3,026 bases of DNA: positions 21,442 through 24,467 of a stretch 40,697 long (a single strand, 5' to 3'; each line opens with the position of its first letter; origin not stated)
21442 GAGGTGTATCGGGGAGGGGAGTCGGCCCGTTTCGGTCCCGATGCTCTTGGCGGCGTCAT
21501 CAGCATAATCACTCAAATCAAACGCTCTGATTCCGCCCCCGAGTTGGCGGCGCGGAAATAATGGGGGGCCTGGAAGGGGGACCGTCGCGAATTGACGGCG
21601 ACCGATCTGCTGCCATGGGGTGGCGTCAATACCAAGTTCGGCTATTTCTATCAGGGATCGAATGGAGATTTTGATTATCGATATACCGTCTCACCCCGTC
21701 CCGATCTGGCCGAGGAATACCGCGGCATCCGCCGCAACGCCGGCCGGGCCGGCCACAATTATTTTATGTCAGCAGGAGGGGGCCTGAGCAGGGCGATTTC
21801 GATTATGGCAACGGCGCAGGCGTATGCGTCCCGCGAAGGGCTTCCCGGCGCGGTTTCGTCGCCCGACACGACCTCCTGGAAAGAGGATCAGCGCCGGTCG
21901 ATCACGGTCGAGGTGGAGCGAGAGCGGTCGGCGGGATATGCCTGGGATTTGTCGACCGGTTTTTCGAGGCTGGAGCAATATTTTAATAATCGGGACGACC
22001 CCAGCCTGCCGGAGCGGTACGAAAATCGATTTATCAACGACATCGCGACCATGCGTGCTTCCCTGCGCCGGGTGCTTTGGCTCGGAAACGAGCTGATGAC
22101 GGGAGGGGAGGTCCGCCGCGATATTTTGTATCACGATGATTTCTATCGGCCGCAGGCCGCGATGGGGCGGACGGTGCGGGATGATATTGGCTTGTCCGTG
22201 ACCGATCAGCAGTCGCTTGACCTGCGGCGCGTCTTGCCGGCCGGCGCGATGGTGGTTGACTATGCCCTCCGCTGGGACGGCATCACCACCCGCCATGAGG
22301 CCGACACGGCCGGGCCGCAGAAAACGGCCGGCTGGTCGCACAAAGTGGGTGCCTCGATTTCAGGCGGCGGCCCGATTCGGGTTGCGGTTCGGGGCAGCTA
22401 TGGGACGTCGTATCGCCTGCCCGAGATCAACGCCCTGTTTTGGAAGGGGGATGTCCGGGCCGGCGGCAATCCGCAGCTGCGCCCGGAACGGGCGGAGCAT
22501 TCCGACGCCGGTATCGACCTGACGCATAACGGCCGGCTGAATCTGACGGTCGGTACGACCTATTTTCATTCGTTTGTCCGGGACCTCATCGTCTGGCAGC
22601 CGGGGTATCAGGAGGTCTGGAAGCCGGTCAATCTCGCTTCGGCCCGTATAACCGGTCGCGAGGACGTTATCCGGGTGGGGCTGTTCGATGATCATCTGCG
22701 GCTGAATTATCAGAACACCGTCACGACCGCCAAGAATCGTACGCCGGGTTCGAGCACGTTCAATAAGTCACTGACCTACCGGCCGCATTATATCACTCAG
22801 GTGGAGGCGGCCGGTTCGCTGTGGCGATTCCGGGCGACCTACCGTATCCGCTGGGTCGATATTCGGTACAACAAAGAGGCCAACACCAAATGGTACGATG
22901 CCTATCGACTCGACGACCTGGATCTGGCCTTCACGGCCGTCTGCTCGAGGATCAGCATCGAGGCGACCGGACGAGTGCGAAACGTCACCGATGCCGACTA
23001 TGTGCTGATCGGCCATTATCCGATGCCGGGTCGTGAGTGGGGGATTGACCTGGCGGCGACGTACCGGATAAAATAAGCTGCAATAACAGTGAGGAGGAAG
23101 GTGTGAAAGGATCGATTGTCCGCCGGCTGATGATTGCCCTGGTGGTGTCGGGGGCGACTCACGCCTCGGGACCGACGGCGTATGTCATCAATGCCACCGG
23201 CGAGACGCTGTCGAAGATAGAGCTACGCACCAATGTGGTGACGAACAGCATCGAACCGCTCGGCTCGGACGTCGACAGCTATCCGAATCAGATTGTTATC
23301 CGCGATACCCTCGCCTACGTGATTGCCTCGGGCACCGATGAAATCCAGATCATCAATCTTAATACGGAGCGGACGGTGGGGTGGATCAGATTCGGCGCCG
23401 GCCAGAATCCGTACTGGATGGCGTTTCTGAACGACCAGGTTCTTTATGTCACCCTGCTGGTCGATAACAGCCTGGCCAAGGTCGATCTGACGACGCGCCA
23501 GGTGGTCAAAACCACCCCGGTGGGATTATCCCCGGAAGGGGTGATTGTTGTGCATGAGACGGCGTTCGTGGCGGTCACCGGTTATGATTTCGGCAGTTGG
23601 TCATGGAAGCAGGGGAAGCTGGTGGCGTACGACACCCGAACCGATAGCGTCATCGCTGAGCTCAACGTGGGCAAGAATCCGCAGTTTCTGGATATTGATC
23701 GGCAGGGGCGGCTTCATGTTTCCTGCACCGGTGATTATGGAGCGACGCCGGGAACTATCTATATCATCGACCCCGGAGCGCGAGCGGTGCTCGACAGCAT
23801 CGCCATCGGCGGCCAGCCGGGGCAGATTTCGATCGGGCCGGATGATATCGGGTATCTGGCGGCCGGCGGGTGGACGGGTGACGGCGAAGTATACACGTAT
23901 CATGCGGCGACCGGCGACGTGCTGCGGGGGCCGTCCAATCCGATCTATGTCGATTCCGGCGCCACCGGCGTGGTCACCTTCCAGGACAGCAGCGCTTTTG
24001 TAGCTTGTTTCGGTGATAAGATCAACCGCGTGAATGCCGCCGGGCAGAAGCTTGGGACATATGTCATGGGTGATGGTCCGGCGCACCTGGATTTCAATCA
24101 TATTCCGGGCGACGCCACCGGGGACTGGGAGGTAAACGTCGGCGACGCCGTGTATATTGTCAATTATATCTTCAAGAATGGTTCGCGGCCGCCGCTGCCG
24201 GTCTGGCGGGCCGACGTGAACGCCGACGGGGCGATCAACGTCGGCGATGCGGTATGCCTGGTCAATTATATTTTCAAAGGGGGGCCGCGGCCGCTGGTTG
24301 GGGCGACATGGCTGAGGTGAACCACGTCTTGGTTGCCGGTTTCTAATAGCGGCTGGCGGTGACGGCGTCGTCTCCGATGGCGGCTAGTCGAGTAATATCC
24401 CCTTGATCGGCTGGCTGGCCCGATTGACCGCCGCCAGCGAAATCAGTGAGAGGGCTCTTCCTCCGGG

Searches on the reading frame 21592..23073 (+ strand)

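Call 91: search_protein_families(library=pfam, proteins=[window:21592-23073:+], max_evalue=0.00001)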
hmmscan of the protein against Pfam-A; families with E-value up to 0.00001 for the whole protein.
window:21592-23073:+ (494 aa): 1 family
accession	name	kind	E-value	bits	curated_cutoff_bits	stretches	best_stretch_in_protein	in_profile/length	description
PF00593.30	TonB_dep_Rec_b-barrel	-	5.6e-21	76.4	27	1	84-464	43-435/436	TonB dependent receptor-like, beta-barrel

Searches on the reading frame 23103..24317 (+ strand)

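Call 91: search_protein_families(library=pfam, proteins=[window:23103-24317:+], max_evalue=0.00001)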
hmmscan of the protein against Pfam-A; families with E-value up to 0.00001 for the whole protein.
window:23103-24317:+ (405 aa): 2 families
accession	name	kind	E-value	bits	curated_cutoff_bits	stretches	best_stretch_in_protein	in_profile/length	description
PF00404.24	Dockerin_1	-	5.7e-09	36.5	22.9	1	335-390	1-56/57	Dockerin type I domain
PF21783.3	YNCE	-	3.4e-06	27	27.1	0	73-194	214-329/339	YNCE-like beta-propeller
